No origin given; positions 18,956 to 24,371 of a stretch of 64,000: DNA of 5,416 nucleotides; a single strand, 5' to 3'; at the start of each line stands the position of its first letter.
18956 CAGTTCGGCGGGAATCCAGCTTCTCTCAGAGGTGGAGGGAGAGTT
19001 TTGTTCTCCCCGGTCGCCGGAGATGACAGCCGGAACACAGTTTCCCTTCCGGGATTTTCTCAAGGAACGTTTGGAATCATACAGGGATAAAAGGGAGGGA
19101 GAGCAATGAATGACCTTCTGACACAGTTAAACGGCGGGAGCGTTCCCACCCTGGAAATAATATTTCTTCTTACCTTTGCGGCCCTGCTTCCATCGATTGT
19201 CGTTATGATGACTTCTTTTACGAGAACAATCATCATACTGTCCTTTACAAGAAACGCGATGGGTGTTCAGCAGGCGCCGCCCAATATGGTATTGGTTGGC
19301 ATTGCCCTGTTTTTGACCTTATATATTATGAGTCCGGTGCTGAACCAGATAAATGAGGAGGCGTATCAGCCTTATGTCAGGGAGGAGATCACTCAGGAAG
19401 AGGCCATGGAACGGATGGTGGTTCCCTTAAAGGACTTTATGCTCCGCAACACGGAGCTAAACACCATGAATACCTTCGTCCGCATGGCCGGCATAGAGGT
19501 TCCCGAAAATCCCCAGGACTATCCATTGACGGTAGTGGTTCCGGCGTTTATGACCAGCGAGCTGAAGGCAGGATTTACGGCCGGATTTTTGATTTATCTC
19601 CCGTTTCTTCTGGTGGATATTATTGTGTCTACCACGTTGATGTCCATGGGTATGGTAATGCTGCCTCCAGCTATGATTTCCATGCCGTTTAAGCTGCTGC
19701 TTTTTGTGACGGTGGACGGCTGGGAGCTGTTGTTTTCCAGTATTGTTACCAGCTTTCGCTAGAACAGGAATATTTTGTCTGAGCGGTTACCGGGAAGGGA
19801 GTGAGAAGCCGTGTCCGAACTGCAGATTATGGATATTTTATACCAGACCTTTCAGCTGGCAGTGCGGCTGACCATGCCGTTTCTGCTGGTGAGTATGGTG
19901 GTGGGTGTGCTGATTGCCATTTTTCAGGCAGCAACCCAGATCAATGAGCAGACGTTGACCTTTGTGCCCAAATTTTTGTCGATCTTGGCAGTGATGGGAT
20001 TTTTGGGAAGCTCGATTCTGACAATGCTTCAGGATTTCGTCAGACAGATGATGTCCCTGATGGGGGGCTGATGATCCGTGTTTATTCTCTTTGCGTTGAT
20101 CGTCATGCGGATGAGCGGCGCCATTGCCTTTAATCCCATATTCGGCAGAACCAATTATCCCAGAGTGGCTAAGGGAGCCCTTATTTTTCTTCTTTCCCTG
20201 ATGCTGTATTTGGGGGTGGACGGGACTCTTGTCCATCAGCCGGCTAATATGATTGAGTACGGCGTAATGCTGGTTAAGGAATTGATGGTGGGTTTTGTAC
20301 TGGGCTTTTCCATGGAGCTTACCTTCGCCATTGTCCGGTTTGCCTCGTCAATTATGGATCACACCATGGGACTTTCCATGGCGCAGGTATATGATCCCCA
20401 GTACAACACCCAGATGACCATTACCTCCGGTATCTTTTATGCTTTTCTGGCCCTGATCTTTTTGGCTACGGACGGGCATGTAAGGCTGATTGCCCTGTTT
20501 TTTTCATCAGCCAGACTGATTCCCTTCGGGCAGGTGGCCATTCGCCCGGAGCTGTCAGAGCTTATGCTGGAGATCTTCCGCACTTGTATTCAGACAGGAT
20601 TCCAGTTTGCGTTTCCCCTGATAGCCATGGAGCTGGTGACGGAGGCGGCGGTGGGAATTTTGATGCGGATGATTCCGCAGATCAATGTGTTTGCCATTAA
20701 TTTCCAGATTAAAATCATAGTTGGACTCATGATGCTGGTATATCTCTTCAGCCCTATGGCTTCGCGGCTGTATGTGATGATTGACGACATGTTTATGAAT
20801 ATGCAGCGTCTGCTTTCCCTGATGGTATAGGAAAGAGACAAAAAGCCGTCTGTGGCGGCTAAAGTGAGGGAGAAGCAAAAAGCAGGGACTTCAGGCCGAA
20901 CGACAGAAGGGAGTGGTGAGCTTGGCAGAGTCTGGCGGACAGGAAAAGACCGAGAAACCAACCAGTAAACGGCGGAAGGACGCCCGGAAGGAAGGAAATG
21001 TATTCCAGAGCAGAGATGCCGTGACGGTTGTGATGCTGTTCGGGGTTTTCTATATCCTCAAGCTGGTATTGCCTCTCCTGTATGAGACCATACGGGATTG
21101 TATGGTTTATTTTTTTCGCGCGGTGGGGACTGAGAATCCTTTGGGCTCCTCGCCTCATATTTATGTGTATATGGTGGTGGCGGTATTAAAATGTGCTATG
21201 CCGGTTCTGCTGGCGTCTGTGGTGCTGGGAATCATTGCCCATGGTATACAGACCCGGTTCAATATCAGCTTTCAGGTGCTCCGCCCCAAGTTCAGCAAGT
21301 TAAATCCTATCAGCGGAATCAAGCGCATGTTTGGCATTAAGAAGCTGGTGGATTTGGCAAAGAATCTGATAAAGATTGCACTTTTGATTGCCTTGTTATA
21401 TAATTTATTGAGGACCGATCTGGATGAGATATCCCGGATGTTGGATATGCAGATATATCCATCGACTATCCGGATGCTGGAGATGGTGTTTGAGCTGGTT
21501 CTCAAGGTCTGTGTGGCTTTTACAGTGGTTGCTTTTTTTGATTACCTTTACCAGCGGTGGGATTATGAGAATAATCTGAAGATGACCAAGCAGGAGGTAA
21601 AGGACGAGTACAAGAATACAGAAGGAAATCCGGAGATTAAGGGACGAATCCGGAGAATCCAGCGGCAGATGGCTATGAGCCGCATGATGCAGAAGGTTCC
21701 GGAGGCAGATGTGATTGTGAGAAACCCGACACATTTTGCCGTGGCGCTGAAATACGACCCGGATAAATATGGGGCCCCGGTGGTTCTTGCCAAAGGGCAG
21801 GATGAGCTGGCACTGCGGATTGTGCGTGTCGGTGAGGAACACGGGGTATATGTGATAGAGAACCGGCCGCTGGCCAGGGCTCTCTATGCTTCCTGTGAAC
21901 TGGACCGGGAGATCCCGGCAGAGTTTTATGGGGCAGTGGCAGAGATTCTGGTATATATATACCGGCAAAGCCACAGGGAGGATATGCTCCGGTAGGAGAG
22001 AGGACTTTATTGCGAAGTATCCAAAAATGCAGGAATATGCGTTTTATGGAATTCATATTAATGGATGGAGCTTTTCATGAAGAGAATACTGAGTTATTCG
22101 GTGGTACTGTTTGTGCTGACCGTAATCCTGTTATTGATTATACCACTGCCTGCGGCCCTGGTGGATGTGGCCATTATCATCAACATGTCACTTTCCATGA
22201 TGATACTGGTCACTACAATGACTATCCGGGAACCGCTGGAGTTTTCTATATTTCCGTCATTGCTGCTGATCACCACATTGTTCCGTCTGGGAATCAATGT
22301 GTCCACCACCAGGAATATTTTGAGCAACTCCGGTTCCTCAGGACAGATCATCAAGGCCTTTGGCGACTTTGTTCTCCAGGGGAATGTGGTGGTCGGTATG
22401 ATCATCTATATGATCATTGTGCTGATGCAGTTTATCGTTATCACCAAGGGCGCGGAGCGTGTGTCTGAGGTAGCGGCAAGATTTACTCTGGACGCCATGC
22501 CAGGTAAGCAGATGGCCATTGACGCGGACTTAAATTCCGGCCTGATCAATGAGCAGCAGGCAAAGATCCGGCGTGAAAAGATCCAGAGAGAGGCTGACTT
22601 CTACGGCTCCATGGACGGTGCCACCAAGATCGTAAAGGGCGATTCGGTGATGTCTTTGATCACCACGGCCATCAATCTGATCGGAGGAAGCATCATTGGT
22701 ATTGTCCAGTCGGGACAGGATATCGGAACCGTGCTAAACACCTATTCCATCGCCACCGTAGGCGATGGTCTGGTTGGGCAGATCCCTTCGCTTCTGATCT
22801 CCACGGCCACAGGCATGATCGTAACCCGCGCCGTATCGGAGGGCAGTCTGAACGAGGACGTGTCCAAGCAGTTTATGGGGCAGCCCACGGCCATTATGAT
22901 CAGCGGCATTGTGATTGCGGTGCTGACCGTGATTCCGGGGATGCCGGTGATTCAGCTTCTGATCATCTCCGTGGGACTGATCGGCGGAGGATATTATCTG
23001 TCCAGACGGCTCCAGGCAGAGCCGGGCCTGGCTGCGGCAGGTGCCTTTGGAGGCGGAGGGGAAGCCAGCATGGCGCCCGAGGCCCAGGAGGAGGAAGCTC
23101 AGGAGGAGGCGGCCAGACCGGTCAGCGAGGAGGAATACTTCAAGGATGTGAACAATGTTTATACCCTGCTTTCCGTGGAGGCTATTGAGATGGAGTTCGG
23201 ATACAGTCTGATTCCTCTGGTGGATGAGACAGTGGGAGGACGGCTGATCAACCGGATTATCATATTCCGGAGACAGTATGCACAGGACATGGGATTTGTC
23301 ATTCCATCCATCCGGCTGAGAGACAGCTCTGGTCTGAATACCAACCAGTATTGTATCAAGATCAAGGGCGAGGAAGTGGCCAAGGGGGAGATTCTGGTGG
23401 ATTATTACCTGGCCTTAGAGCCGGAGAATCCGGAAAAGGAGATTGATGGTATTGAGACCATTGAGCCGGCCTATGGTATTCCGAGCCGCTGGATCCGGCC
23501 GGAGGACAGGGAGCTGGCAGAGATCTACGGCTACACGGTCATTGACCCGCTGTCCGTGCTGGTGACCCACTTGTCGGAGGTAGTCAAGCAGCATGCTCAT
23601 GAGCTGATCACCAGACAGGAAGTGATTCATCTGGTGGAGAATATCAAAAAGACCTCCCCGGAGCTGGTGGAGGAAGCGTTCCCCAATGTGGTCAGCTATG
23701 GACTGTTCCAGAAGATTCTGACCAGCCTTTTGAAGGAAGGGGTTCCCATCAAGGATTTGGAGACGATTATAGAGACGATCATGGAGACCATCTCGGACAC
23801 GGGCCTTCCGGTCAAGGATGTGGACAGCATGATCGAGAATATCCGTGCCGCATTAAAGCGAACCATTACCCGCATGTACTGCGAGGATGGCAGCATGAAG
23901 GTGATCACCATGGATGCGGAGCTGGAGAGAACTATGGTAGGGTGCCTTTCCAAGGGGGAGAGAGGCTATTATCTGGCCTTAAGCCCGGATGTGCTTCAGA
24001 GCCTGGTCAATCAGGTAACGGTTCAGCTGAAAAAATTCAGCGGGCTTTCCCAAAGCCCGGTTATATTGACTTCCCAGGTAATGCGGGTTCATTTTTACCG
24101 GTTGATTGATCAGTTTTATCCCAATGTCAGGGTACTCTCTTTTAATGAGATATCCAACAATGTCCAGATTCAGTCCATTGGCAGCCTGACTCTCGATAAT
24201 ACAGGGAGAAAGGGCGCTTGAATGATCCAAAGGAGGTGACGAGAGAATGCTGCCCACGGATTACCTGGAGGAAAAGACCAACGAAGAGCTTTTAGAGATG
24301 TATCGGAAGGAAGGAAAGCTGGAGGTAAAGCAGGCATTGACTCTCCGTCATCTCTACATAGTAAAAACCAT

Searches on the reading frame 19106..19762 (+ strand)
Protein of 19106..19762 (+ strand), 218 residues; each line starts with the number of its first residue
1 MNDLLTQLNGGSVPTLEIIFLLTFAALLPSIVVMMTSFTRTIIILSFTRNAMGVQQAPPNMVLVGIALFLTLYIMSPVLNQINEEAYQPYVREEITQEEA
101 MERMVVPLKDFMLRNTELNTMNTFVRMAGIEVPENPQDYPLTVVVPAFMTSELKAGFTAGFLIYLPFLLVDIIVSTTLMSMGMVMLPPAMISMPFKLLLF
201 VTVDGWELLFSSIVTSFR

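Call 7: search_protein_families(library=pfam, proteins=[window:19106-19762:+], max_evalue=0.0001)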
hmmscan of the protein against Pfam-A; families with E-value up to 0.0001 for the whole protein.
window:19106-19762:+ (218 aa): 1 family
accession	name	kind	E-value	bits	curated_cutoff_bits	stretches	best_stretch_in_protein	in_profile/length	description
PF00813.25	FliP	-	3.6e-77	259.1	26.9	1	21-212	1-190/191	FliP family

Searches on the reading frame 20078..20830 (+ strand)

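Call 7: search_protein_families(library=pfam, proteins=[window:20078-20830:+], max_evalue=0.0001)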
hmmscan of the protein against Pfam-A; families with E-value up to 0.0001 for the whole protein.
window:20078-20830:+ (250 aa): 1 family
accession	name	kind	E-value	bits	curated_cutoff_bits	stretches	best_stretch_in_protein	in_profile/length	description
PF01311.25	Bac_export_1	-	1.4e-55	188.8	27.8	1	3-235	2-227/230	Bacterial export proteins, family 1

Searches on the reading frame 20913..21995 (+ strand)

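Call 7: search_protein_families(library=pfam, proteins=[window:20913-21995:+], max_evalue=0.0001)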
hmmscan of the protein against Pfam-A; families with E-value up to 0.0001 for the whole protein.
window:20913-21995:+ (360 aa): 1 family
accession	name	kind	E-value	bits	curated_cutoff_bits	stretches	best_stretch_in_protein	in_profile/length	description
PF01312.24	Bac_export_2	-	1.8e-129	432.2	24.4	1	10-349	1-335/335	FlhB HrpN YscU SpaS Family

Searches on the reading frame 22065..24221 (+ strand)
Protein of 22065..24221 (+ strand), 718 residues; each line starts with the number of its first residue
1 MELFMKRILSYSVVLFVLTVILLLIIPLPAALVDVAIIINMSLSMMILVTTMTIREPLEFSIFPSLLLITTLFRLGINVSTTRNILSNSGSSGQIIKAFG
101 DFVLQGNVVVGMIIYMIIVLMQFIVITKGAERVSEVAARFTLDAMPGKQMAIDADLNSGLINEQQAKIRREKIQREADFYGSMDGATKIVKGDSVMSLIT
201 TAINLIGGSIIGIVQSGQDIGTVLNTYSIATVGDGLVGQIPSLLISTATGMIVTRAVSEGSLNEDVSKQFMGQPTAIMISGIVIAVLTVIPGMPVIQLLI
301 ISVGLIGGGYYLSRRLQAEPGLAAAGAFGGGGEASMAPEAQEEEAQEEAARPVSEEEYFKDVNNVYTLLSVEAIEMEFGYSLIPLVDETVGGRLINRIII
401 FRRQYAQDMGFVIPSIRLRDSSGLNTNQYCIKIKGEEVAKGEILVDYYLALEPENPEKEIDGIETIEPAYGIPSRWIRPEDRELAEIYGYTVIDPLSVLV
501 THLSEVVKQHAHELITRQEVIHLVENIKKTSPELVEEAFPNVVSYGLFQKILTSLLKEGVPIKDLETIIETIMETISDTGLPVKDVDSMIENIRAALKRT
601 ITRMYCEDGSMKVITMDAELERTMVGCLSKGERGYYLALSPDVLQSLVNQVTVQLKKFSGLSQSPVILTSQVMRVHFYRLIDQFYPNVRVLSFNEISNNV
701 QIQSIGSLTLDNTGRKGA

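Call 7: search_protein_families(library=pfam, proteins=[window:22065-24221:+], max_evalue=0.0001)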
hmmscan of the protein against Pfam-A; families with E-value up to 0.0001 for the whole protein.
window:22065-24221:+ (718 aa): 1 family
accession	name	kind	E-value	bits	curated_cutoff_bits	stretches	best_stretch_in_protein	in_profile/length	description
PF00771.25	FHIPEP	-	1.5e-245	817.2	29.1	1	20-700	1-656/657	FHIPEP family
